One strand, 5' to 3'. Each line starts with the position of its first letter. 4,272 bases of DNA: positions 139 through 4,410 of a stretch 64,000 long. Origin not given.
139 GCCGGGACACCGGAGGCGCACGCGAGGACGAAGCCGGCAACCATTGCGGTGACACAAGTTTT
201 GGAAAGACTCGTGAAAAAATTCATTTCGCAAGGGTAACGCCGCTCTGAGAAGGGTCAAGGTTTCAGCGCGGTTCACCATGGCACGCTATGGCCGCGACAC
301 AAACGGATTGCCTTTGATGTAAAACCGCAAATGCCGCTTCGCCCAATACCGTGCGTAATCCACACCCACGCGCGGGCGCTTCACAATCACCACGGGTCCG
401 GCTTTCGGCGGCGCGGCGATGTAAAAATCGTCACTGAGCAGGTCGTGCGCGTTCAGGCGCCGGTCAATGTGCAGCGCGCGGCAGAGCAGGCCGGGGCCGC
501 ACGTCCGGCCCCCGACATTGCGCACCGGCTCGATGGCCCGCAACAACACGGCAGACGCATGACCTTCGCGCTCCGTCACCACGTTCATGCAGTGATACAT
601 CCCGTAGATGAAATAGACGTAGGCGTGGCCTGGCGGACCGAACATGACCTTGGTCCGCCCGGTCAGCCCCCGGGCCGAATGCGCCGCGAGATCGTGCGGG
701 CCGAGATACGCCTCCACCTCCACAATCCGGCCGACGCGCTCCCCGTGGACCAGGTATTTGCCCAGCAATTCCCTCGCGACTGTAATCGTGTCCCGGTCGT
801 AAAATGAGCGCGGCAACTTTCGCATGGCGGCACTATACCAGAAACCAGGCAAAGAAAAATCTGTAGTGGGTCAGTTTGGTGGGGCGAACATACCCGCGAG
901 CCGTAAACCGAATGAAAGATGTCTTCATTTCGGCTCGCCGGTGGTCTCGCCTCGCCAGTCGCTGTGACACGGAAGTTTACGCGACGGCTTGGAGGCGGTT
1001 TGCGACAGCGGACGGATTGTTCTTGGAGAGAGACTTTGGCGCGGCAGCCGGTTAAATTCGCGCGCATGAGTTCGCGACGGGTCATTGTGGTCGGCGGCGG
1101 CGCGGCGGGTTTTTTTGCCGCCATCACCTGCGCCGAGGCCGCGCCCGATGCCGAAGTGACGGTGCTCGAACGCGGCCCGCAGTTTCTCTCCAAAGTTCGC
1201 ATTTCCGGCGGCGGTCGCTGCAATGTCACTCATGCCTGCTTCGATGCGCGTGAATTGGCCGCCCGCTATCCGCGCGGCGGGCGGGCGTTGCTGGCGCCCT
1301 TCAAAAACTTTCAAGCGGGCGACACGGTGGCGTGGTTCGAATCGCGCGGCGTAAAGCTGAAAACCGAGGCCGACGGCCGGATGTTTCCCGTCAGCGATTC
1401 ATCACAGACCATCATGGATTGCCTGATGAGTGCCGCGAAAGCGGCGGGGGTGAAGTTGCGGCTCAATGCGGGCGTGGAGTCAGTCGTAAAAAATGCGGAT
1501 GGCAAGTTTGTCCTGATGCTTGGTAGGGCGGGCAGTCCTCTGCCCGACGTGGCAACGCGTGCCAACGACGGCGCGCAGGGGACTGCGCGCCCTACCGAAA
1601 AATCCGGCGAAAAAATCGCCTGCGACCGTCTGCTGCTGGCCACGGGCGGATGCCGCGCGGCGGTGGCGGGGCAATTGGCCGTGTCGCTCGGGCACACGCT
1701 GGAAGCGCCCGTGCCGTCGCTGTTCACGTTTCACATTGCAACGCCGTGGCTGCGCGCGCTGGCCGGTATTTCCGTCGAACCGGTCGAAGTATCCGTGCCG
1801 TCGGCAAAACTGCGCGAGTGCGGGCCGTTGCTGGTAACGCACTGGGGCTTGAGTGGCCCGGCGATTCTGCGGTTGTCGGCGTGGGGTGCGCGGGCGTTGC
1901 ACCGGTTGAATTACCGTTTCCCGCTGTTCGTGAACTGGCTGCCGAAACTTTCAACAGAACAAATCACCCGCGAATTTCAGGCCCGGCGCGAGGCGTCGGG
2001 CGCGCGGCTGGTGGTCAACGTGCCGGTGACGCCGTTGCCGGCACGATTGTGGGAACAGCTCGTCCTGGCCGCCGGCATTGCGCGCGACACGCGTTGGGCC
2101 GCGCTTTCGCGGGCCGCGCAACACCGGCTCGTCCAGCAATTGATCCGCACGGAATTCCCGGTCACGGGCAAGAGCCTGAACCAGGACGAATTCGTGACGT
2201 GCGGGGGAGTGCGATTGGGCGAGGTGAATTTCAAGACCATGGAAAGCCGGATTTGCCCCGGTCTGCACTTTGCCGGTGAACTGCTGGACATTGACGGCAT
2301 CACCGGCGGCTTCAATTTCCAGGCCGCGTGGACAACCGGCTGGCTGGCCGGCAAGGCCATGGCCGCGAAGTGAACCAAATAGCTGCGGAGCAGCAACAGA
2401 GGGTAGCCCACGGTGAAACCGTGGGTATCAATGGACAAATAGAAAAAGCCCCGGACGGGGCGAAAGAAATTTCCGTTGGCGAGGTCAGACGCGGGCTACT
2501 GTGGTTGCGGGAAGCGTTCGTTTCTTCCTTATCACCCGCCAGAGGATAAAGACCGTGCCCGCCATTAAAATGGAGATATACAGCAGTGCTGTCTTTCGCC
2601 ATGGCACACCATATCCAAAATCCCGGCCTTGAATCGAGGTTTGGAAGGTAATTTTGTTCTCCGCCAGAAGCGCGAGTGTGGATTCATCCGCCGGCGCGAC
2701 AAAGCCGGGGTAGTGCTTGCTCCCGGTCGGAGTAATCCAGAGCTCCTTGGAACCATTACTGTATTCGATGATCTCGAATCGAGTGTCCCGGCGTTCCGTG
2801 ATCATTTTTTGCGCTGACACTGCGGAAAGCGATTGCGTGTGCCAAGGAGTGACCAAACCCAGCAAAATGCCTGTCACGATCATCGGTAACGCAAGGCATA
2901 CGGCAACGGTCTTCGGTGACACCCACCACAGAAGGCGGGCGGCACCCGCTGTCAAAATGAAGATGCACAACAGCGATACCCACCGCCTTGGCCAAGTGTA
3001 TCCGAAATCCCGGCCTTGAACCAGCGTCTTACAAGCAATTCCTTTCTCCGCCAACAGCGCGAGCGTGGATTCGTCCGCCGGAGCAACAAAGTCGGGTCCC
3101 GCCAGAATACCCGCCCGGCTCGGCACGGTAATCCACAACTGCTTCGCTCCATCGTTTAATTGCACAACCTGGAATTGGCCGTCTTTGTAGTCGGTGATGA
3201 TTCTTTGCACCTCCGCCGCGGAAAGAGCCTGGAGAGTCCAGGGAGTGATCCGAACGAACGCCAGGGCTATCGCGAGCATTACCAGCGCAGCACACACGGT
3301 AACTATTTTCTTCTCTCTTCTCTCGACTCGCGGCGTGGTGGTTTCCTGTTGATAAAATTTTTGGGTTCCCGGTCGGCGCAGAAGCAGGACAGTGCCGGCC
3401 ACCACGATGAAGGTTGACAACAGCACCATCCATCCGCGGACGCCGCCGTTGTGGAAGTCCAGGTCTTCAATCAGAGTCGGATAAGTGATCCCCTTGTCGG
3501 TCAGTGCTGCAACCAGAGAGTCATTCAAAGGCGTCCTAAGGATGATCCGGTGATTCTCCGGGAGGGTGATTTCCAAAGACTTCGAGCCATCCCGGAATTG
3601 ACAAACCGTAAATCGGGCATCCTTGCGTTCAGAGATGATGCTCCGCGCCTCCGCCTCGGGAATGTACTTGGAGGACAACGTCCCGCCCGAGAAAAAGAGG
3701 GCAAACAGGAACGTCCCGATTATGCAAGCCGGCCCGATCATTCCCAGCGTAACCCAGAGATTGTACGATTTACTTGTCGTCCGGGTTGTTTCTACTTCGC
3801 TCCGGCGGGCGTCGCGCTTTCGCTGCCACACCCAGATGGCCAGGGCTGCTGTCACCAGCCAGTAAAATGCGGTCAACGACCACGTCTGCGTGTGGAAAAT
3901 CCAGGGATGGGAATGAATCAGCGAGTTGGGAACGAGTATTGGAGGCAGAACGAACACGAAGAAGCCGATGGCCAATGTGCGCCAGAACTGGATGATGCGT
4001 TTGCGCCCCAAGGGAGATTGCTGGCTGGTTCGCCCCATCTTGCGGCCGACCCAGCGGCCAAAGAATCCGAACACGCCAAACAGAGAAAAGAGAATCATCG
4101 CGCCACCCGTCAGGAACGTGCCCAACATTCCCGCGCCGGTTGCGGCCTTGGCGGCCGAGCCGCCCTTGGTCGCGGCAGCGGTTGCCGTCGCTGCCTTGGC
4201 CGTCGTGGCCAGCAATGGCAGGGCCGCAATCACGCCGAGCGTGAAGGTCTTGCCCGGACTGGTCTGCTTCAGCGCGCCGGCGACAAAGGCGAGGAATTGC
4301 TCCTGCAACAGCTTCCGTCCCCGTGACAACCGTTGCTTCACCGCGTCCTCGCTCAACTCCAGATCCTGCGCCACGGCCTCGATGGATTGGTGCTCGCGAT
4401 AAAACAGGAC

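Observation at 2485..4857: Single-polypeptide ECF sigma factor fused to a polytopic sensor with three FtsH-ext-like repeat modules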

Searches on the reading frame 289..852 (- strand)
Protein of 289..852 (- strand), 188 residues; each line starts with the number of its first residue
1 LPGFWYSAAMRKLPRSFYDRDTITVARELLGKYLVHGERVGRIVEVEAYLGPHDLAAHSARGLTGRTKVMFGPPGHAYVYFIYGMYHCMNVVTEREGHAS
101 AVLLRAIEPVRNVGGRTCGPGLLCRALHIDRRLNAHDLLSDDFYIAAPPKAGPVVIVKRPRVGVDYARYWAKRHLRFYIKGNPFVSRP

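Call 69: search_protein_families(library=pfam, proteins=[window:289-852:-], max_evalue=0.001)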
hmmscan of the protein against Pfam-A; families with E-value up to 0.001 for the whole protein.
window:289-852:- (188 aa): 1 family
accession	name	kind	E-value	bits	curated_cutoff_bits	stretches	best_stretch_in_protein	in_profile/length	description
PF02245.21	Pur_DNA_glyco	-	1.1e-57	194.7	27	1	16-183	1-181/181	Methylpurine-DNA glycosylase (MPG)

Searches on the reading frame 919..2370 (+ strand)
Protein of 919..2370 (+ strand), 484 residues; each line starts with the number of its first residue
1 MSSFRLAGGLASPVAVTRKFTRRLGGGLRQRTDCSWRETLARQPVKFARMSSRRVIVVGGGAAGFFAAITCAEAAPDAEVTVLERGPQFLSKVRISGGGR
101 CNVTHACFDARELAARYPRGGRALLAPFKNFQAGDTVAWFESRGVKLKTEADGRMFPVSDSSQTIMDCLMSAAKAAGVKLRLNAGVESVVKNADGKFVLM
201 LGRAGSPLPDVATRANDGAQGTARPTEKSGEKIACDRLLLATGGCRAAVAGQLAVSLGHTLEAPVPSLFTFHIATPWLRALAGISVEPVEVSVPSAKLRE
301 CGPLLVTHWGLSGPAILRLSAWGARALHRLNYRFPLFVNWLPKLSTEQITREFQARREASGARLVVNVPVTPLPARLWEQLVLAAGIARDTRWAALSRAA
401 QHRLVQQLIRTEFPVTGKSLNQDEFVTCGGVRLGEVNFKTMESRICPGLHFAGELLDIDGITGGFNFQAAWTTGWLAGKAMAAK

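Call 69: search_protein_families(library=pfam, proteins=[window:919-2370:+], max_evalue=0.001)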
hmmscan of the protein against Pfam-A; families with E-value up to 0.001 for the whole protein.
window:919-2370:+ (484 aa): 9 families
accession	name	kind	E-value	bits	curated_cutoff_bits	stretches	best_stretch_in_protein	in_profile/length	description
PF03486.20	HI0933_like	-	9.9e-71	238.5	50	2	54-201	2-147/244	HI0933-like protein Rossmann domain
PF22780.1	HI0933_like_1st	-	2.4e-32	112.5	27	1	265-425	1-164/165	HI0933-like protein barrel and H2TH domain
PF07992.20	Pyr_redox_2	-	2.7e-09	37.3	26.1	0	53-90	143-178/291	Pyridine nucleotide-disulphide oxidoreductase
PF00890.30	FAD_binding_2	-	2.8e-09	37.1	20.4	1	55-164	2-123/414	FAD binding domain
PF00070.33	Pyr_redox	-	3.8e-06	27.8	22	0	54-91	1-36/82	Pyridine nucleotide-disulphide oxidoreductase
PF13450.12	NAD_binding_8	-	0.00028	21.6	21.9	1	57-89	1-31/68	NAD(P)-binding Rossmann-like domain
PF01946.23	Thi4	-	0.00039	20.2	26.2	0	50-85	15-49/235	Thi4 family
PF01266.30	DAO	-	0.0005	20.1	27.9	1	54-88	1-33/353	FAD dependent oxidoreductase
PF01134.28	GIDA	-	0.00089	18.9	22.1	0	55-74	2-21/391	Glucose inhibited division protein A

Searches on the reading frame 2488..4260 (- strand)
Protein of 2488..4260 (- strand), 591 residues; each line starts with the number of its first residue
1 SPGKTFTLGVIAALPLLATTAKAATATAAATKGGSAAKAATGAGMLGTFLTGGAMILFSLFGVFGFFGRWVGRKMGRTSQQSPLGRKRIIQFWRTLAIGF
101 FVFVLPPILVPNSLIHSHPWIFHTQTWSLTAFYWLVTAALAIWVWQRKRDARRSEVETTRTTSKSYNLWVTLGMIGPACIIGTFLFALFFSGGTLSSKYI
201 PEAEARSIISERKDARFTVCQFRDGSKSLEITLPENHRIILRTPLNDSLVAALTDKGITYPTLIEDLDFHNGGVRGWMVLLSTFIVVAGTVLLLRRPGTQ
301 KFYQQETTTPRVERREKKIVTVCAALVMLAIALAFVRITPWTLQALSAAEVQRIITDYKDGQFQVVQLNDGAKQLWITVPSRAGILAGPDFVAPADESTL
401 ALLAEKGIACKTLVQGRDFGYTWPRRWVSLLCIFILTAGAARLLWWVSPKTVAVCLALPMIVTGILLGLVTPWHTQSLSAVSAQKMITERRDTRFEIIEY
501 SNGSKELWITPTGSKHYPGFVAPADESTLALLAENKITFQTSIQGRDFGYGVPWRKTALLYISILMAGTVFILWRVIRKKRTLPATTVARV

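Call 8: find_homologous_proteins(query=window:2488-4260:-, max_evalue=0.001)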
Query window:2488-4260:- (591 aa): 304 proteins with E <= 0.001 among 8000 candidates; the best 120 are listed.
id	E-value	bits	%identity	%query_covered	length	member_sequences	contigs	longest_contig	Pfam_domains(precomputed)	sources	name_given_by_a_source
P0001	0.0e+0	1312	99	100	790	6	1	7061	PF04542.21,PF08281.19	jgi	-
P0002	1.6e-282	956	75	99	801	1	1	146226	PF04542.21,PF08281.19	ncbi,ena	-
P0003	2.3e-251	854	66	99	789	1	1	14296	PF04545.23,PF04542.21,PF08281.19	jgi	jgi:RNA polymerase sigma factor (sigma-70 family)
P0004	1.2e-250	851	77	76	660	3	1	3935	PF04542.21,PF08281.19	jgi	jgi:RNA polymerase sigma factor (sigma-70 family)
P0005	1.5e-237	808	65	97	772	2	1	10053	PF04545.23,PF04542.21,PF08281.19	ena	-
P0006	1.9e-236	804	63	97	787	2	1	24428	PF04545.23,PF04542.21,PF08281.19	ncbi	ncbi:MAG: sigma-70 family RNA polymerase sigma factor [Verrucomicrobiia bacterium]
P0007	1.1e-219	749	76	76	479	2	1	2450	-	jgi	jgi:uncharacterized membrane protein YidH (DUF202 family)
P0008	2.6e-214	731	75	75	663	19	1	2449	PF04545.23,PF04542.21,PF08281.19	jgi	jgi:RNA polymerase sigma factor (sigma-70 family)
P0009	2.6e-206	705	73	75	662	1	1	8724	PF04542.21,PF08281.19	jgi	jgi:RNA polymerase sigma factor (sigma-70 family)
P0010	8.3e-203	693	70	76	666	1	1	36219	PF04545.23,PF04542.21,PF08281.19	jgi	jgi:RNA polymerase sigma factor (sigma-70 family)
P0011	2.3e-200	685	70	76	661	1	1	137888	PF04542.21,PF08281.19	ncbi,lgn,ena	-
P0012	1.1e-199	683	69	76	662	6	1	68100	PF04542.21,PF08281.19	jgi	jgi:RNA polymerase sigma factor (sigma-70 family)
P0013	7.3e-199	680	69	76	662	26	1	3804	PF04545.23,PF04542.21,PF08281.19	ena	-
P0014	1.5e-198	679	67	76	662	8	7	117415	PF04542.21,PF08281.19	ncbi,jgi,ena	ncbi:MAG: sigma-70 family RNA polymerase sigma factor [Verrucomicrobiota bacterium]|jgi:RNA polymera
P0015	4.4e-198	678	69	76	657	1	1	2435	PF04542.21,PF08281.19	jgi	-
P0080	1.1e-126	442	67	52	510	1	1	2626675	PF04545.23,PF04542.21,PF08281.19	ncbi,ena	-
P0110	2.7e-78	282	38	76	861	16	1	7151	PF04545.23,PF04542.21,PF08281.19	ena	-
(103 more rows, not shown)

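Call 25: find_encoding_contigs(protein=P0002, flank=7000, max_places=2)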
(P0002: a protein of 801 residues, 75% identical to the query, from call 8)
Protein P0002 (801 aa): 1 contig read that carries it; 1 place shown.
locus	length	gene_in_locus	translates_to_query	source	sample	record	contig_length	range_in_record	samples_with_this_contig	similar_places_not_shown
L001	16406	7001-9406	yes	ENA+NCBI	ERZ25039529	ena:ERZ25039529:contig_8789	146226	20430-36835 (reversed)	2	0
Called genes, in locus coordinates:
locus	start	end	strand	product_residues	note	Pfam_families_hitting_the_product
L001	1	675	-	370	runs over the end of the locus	PF01972:SDH_protease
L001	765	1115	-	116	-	PF13744:HTH_37, PF13560:HTH_31, PF01381:HTH_3, PF12844:HTH_19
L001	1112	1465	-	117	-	PF05973:Gp49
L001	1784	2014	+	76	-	-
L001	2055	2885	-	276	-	PF19656:DUF6159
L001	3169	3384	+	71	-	-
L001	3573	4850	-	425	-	PF00270:DEAD, PF04851:ResIII (weak), PF00271:Helicase_C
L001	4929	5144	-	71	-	PF01176:eIF-1a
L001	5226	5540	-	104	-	PF00076:RRM_1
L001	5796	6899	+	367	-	PF01795:Methyltransf_5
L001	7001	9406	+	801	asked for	PF04542:Sigma70_r2, PF08281:Sigma70_r4_2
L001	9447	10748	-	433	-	PF00890:FAD_binding_2, PF01134:GIDA (faint), PF03486:HI0933_like, PF22780:HI0933_like_1st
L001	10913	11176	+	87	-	-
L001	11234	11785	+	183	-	PF02245:Pur_DNA_glyco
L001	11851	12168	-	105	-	PF00076:RRM_1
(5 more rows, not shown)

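Call 26: find_encoding_contigs(protein=P0011, flank=7000, max_places=2)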
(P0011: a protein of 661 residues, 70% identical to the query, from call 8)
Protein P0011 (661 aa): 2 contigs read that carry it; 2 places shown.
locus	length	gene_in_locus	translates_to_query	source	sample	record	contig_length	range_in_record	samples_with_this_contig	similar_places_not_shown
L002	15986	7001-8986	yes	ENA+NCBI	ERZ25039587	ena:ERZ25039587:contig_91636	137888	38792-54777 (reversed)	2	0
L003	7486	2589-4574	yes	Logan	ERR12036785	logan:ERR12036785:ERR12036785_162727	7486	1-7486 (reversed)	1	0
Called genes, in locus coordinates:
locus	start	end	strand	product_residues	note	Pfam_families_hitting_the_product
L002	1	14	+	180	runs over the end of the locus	PF01850:PIN (weak)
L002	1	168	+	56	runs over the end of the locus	-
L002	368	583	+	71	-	-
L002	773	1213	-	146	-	-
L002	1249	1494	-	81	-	PF20008:DUF6429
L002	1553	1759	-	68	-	-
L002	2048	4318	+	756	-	-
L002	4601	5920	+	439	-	PF04734:Ceramidase_alk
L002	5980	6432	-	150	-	-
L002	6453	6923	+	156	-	PF11827:DUF3347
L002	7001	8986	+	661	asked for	PF04542:Sigma70_r2, PF08281:Sigma70_r4_2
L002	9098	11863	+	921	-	PF25788:Ig_Rha78A_N, PF08531:Bac_rhamnosid_N, PF05592:Bac_rhamnosid, PF17389:Bac_rhamnosid6H, PF22422:MGH1-like_GH, PF17390:Bac_rhamnosid_C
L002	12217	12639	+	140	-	-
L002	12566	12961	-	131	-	PF01797:Y1_Tnp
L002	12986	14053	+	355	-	PF02371:Transposase_20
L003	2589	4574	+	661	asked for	PF04542:Sigma70_r2, PF08281:Sigma70_r4_2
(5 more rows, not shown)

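Call 27: find_encoding_contigs(protein=P0080, flank=7000, max_places=2)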
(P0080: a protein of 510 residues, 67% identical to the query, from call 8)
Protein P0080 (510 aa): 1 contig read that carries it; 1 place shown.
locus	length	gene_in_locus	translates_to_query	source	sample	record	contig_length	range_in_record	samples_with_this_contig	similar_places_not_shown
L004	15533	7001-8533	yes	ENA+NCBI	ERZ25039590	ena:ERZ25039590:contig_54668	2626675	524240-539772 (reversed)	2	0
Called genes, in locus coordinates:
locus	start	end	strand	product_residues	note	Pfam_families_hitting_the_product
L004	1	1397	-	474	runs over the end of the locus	PF04916:Phospholip_B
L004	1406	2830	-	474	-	PF04916:Phospholip_B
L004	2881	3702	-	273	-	PF01261:AP_endonuc_2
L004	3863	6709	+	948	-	PF00330:Aconitase, PF00694:Aconitase_C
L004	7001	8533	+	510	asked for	PF04542:Sigma70_r2, PF04545:Sigma70_r4 (faint), PF08281:Sigma70_r4_2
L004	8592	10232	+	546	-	-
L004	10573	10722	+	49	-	-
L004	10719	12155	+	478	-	PF06074:Portal_Mu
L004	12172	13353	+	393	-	PF10123:Mu-like_Pro_N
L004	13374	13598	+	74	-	-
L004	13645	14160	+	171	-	-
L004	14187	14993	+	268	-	-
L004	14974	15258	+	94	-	-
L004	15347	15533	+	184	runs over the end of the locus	-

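Call 70: search_protein_families(library=pfam, proteins=[P0110], max_evalue=0.01)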
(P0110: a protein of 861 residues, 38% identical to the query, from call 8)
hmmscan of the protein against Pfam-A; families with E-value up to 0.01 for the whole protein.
P0110 (861 aa): 5 families
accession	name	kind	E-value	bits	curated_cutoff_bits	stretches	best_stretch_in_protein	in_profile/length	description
PF04542.20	Sigma70_r2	-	4.6e-14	52.4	24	1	32-99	1-70/71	Sigma-70 region 2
PF08281.18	Sigma70_r4_2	-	5.5e-10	39.2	25.7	1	133-184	3-54/54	Sigma-70, region 4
PF04545.22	Sigma70_r4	-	2.4e-05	24.2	24.1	1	141-183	5-47/50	Sigma-70, region 4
PF13807.11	GNVR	-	0.0017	18.6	27.7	0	805-842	36-75/82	G-rich domain on putative tyrosine kinase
PF13556.12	HTH_30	-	0.0076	16.5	27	0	149-185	5-41/59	PucR C-terminal helix-turn-helix domain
